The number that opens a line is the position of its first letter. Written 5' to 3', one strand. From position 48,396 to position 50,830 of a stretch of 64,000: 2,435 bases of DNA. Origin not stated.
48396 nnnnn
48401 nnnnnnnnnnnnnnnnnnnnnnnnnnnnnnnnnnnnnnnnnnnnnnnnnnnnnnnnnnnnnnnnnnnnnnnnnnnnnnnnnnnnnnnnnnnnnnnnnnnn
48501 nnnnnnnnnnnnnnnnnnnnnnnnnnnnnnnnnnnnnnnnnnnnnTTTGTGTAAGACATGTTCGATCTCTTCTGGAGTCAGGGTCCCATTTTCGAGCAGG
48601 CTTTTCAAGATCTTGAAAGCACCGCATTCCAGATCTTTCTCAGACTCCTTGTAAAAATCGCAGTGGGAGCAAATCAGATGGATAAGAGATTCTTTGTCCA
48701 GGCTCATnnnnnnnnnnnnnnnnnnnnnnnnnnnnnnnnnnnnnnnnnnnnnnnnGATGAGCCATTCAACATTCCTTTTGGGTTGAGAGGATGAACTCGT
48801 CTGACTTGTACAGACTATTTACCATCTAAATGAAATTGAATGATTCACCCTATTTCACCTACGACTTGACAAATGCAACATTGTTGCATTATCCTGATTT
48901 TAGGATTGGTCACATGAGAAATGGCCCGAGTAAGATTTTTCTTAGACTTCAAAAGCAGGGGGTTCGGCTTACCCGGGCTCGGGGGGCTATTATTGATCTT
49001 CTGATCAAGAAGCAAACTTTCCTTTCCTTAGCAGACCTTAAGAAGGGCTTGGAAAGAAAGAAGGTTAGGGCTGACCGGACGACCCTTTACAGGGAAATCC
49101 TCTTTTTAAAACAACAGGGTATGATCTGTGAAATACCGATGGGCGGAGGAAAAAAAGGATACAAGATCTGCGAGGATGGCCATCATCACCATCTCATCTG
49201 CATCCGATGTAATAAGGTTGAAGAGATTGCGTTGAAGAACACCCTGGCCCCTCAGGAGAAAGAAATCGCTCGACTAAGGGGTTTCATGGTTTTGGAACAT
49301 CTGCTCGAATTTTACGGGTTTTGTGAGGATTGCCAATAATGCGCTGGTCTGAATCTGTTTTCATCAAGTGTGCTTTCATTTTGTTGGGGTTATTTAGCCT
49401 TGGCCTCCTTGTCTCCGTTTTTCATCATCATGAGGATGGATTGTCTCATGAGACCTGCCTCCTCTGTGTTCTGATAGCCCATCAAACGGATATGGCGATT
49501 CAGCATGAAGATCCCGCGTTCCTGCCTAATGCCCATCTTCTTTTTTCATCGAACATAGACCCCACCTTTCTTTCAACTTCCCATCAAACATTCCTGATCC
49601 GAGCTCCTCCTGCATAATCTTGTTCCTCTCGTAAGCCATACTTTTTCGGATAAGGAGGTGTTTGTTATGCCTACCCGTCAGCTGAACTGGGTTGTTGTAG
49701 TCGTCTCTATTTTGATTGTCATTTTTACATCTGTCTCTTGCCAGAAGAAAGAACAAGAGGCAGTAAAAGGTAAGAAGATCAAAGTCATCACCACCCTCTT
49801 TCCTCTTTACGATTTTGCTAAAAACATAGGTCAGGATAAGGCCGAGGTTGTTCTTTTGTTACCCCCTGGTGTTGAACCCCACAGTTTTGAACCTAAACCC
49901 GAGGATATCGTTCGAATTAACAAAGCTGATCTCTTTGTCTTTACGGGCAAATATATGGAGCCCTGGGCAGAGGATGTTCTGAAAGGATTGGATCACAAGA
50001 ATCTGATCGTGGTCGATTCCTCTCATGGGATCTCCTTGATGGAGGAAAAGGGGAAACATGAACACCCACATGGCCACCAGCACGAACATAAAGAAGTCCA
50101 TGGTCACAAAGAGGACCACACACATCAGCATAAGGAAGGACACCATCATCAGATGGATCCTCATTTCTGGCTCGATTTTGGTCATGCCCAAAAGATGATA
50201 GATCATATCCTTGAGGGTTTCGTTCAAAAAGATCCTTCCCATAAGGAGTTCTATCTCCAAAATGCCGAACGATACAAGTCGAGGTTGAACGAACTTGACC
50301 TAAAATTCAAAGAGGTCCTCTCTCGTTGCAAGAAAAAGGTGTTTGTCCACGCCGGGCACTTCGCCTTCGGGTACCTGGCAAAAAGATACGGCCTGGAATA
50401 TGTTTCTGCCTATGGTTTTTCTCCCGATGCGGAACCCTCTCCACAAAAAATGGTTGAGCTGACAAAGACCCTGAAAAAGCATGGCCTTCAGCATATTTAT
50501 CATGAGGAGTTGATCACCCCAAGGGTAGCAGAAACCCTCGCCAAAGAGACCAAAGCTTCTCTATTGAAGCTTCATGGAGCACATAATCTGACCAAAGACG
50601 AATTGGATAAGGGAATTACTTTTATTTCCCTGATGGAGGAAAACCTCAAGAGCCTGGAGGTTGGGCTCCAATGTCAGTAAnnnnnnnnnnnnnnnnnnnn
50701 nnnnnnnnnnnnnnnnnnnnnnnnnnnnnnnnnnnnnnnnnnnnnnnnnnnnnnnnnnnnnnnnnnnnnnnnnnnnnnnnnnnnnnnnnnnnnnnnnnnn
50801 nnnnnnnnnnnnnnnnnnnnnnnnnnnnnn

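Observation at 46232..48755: Compact RiPP-like cluster: PqqD-like protein, radical SAM/SPASM maturase, atypical ATP-grasp, and a 21-aa Cys/Lys-rich micro-ORF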

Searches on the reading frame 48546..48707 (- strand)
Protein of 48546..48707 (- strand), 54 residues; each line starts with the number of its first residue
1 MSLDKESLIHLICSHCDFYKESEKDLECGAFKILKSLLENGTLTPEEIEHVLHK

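Call 25: find_homologous_proteins(query=window:48546-48707:-, max_evalue=0.01)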
Query window:48546-48707:- (54 aa): 123 proteins with E <= 0.01 among 123 candidates; the best 120 are listed.
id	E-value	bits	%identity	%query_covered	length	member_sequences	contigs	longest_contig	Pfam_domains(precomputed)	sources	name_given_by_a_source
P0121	5.0e-26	106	94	100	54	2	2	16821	-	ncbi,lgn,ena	-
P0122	4.2e-25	103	93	100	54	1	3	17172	-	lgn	-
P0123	3.2e-23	97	85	100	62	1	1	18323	-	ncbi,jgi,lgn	jgi:hypothetical protein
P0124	1.9e-22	95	83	100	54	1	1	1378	-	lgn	-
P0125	6.1e-21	90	79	98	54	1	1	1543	-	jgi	jgi:hypothetical protein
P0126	7.7e-21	90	81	100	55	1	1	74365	-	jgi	jgi:hypothetical protein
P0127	1.2e-20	89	80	100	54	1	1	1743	-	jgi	jgi:hypothetical protein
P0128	1.6e-20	89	80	100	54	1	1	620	-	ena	-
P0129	1.8e-20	89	78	100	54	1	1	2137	-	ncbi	-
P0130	1.8e-20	89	80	100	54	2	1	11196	-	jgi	jgi:hypothetical protein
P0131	2.1e-20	89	76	100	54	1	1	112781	-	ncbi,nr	ncbi:MAG: hypothetical protein N3G78_06715 [Desulfobacterota bacterium]|nr:hypothetical protein [The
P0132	3.6e-20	88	81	96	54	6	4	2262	-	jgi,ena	-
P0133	4.4e-20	88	81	89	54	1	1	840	-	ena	-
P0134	5.5e-20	87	80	100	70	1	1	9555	-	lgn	-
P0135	5.9e-20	87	83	89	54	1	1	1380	-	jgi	-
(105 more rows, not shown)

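Call 57: predict_structure(alignment_id=A4)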
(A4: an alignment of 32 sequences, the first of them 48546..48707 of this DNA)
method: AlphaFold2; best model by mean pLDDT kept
length: 54 residues; sequences in the alignment: 32
mean_pLDDT: 79.3   pTM: 0.58
mean pLDDT of the five models: 79.3, 79.0, 76.2, 72.9, 67.1
residues with pLDDT >= 90: 7; 70-90: 33; 50-70: 14; < 50: 0
segments of 3 or more residues with pLDDT < 50: none
pLDDT, mean of each block of 10 residues (from residue 1): 74 74 71 89 89 78
secondary structure, 60 per line:
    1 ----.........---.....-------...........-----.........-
elements in order: H5-13 H17-21 H29-39 H45-53

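Call 88: search_protein_representatives(alignment_id=A4)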
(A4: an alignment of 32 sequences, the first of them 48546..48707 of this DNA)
Query: 32 sequences, 54 profile positions. Proteins with E-value up to 0.001 (for the whole library): 118; up to 1e-10: 38; up to 1e-30: 0. The best 118 are listed.
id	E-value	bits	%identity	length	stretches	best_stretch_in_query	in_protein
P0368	5.1e-27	109.3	-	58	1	3-54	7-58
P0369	5.8e-27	109.1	-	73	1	2-53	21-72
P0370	2.2e-26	107.2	-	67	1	1-54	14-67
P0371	3.8e-26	106.5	-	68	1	1-54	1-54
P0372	2.0e-25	104.2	-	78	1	3-53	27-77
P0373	2.8e-25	103.7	-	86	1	1-54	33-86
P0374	5.8e-25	102.7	-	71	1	3-54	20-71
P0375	5.4e-24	99.6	-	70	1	1-49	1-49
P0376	6.2e-21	89.8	-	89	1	1-46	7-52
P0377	1.3e-18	82.3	-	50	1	7-52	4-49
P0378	4.5e-18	80.7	-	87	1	1-39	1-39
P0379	6.7e-18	80.1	-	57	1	8-53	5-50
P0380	9.9e-17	76.4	-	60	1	5-53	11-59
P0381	3.2e-16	74.7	-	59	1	5-52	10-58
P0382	3.9e-16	74.5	-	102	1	4-53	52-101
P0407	2.4e-10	55.9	-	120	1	7-53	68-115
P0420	5.6e-09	51.5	-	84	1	4-53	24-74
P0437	9.6e-08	47.6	-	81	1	3-52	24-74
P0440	1.2e-07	47.3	-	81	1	7-53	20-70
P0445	5.3e-07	45.2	-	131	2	6-49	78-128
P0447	1.3e-06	43.9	-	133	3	1-49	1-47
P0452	3.2e-06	42.7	-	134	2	6-48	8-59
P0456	1.2e-05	40.9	-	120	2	5-49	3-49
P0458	1.7e-05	40.4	-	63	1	5-51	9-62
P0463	3.8e-05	39.3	-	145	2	6-51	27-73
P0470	7.9e-05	38.3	-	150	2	15-51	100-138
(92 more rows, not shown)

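Call 90: search_protein_families(library=pfam, proteins=[P0445, P0447, P0452, P0456, P0463, P0420, P0440, P0458, P0407, P0470], max_evalue=0.1)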
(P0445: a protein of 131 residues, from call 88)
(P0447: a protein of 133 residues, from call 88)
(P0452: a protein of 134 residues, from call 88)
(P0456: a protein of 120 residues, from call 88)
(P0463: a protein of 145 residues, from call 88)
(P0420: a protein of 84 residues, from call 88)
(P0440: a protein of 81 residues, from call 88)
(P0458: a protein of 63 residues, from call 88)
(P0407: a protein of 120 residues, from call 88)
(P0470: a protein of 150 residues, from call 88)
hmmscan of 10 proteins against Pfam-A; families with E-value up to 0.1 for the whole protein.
P0445 (131 aa): 0 families

P0447 (133 aa): 0 families

P0452 (134 aa): 3 families
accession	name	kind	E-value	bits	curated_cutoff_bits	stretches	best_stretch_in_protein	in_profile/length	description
PF07125.16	DUF1378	-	6.9e-06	26.6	25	1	103-125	19-40/59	Protein of unknown function (DUF1378)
PF14480.11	DNA_pol3_a_NI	-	0.065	13.6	22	0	42-75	15-48/72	DNA polymerase III polC-type N-terminus I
PF05798.17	Phage_FRD3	-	0.068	14.1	28.1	0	56-86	29-59/75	Bacteriophage FRD3 protein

P0456 (120 aa): 1 family
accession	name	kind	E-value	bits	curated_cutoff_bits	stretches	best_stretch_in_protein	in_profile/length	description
PF20997.2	DUF3195_C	-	0.07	13.5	25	0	83-100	6-28/32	Protein of unknown function (DUF3195) C-terminal domain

P0463 (145 aa): 1 family
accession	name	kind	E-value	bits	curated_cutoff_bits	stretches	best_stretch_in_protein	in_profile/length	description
PF10415.14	FumaraseC_C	-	0.054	14.4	32.5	0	60-76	33-49/54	Fumarase C C-terminus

P0420 (84 aa): 0 families

P0440 (81 aa): 3 families
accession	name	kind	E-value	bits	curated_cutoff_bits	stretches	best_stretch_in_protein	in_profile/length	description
PF22746.1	SHOCT-like_DUF2089-C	-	0.0097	16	27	1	49-72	4-27/32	SHOCT-like domain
PF13499.12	EF-hand_7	-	0.031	15.1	30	1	50-76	27-53/67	EF-hand domain pair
PF14022.11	DUF4238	-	0.074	12.9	27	1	10-63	27-69/281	Protein of unknown function (DUF4238)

P0458 (63 aa): 0 families

P0407 (120 aa): 0 families

P0470 (150 aa): 0 families

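Call 91: find_encoding_contigs(protein=P0445, flank=5000, max_places=2)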
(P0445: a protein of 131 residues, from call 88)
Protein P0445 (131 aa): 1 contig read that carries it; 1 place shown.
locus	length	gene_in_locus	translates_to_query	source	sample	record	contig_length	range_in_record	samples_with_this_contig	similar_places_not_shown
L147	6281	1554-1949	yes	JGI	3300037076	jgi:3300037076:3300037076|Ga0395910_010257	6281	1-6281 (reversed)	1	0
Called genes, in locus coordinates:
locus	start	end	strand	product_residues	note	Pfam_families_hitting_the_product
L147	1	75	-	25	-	?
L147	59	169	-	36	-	-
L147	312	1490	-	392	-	PF04055:Radical_SAM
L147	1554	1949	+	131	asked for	-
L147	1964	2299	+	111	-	-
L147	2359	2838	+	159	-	PF02915:Rubrerythrin (weak)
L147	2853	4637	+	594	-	PF01558:POR, PF01855:POR_N, PF17147:PFOR_II (faint)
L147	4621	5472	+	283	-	PF02775:TPP_enzyme_C, PF12367:PFO_beta_C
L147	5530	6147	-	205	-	-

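Call 92: find_encoding_contigs(protein=P0407, flank=5000, max_places=2)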
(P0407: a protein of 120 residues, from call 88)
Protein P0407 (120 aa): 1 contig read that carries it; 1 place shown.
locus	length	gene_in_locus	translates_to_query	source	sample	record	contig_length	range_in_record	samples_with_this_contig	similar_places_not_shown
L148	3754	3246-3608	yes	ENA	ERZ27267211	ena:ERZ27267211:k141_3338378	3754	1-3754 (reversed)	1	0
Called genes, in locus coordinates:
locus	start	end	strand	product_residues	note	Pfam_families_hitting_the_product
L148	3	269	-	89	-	?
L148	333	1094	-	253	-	PF10370:Rv2993c-like_N, PF01557:FAA_hydrolase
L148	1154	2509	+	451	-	PF13231:PMT_2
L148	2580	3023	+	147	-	-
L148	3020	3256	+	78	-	-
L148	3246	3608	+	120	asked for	-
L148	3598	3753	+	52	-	?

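Call 95: find_encoding_contigs(protein=P0437, flank=4000, max_places=2)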
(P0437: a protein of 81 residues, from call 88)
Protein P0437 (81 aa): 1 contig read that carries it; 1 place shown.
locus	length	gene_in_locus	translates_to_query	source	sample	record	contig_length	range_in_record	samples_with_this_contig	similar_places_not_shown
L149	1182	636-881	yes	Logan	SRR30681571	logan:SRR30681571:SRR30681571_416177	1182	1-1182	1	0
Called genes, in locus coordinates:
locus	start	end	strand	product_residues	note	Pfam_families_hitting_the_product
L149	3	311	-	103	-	?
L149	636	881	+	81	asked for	-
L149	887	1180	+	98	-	?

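Call 96: find_encoding_contigs(protein=P0463, flank=4000, max_places=2)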
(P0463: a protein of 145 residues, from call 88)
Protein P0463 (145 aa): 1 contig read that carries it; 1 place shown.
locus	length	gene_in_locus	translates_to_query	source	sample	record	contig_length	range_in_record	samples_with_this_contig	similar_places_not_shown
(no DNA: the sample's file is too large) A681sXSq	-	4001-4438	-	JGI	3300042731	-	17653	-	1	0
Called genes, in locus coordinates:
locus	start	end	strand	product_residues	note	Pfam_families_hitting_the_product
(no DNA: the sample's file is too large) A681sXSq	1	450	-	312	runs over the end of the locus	PF01208:URO-D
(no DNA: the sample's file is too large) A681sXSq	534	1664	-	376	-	PF04055:Radical_SAM, PF13186:SPASM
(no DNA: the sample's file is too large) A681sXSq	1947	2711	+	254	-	PF18306:LDcluster4, PF03641:Lysine_decarbox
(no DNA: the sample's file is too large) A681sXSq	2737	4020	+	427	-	PF01595:CNNM, PF00571:CBS, PF03471:CorC_HlyC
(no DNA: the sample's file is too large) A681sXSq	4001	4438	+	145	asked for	-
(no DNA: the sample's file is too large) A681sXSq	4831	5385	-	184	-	PF02677:QueH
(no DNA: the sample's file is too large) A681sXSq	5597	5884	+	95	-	PF20657:DUF6811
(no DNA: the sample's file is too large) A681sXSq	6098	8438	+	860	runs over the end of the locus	PF00662:Proton_antipo_N (weak), PF00361:Proton_antipo_M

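Call 97: find_encoding_contigs(protein=P0456, flank=4000, max_places=2)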
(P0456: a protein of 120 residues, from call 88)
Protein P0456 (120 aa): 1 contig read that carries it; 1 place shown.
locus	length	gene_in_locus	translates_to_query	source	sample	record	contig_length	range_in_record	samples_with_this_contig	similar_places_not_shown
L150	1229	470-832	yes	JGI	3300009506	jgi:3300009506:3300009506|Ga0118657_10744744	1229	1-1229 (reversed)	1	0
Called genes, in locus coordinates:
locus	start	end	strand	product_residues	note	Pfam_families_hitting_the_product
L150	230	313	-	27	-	-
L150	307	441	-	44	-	-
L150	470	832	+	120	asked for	-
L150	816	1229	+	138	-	?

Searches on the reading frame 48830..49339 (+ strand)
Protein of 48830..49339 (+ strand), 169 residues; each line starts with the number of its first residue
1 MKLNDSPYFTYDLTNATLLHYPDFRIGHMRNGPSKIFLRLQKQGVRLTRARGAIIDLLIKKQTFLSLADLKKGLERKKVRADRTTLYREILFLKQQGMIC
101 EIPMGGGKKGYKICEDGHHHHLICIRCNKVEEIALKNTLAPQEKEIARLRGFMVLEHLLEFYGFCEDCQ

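Call 3: search_protein_families(library=ncbifam, proteins=[window:48830-49339:+], max_evalue=1)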
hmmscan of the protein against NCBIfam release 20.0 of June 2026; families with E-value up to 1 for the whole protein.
window:48830-49339:+ (169 aa): 9 families
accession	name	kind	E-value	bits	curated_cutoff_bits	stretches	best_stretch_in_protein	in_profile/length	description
NF051892.1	TransRegFurBacil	equivalog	3.1e-20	72.7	220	1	35-169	7-144/149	ferric iron uptake transcriptional regulator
NF051891.1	TransRegFurHelico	equivalog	1.2e-17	64.2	200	1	38-169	16-146/148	ferric iron uptake transcriptional regulator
NF052545.1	TransRegPerRClab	equivalog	3.8e-14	52.9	180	1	39-169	7-135/138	transcriptional regulator PerR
NF006999.0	PRK09462.1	equivalog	3.9e-14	52.5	146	1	39-167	7-135/148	ferric iron uptake transcriptional regulator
NF008646.0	PRK11639.1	equivalog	2.5e-11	43.6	167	1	41-169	18-147/171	zinc uptake transcriptional repressor Zur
NF047406.1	TransRegPerRTherm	equivalog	4.2e-09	36.7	200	1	46-169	5-126/130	manganese-dependent transcriptional regulator PerR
NF045678.1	TransRegIrrA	equivalog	2.2e-06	27.6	150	1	35-135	8-108/138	iron response transcriptional regulator IrrA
NF045677.1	FeRespRegIrr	equivalog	3.9e-05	23.7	170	1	39-123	3-88/127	Fur family transcriptional regulator Irr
NF047462.1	FUR_perox_PerRA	exception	0.00019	21.9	200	1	40-140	12-111/142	peroxide-responsive transcriptional repressor PerRA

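Call 4: search_protein_families(library=pfam, proteins=[window:48830-49339:+], max_evalue=1)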
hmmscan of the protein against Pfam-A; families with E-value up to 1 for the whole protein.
window:48830-49339:+ (169 aa): 1 family
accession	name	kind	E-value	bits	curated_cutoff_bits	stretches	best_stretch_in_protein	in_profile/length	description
PF01475.25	FUR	-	2.5e-25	89.4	23.1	1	42-162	1-121/121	Ferric uptake regulator family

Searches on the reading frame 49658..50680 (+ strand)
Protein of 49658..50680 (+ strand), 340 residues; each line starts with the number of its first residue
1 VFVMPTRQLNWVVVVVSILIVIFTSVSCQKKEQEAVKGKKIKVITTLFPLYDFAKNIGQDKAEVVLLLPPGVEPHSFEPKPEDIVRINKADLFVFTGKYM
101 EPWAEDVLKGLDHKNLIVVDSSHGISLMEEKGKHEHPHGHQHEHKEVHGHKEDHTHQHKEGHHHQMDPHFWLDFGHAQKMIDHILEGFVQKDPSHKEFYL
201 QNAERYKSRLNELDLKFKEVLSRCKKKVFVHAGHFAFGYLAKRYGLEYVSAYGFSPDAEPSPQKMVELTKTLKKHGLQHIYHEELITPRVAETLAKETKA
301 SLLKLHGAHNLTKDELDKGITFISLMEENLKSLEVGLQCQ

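Call 50: search_protein_families(library=ncbifam, proteins=[window:49658-50680:+], max_evalue=0.001)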
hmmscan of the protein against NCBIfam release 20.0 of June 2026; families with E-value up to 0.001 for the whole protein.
window:49658-50680:+ (340 aa): 8 families
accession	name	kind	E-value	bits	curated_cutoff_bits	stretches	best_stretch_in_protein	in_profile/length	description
NF033605.1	Zn_bnd_ABC_AdcA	exception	4.2e-59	200.9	700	1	12-338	5-323/517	zinc ABC transporter substrate-binding lipoprotein AdcA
NF040870.1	AztC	equivalog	1.5e-49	169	350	1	43-337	1-277/277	zinc ABC transporter substrate-binding protein AztC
NF007091.2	PRK09545.1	equivalog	3.4e-39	134.9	268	1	35-305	19-287/318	zinc ABC transporter substrate-binding protein ZnuA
NF053842.1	MnTportMntCDein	equivalog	2.4e-38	132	400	1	40-302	5-248/281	manganese ABC transporter substrate-binding protein MntC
NF053703.1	Mn_SBP_EfaA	exception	4e-36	124.7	485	1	14-337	6-309/310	Mn/Fe ABC transporter substrate-binding lipoprotein EfaA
NF047355.1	ABC_bind_Mn_Staph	exception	1.2e-33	116.7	500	1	13-333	5-304/309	manganese ABC transporter substrate-binding lipoprotein MntC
NF040928.1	ABC_lipo_SloC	subfamily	7.4e-33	113.9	525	2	162-338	127-303/304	metal ABC transporter substrate-binding lipoprotein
TIGR03772.1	anch_rpt_subst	equivalog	3.6e-28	98.4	350.45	2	163-334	313-482/486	anchored repeat ABC transporter, substrate-binding protein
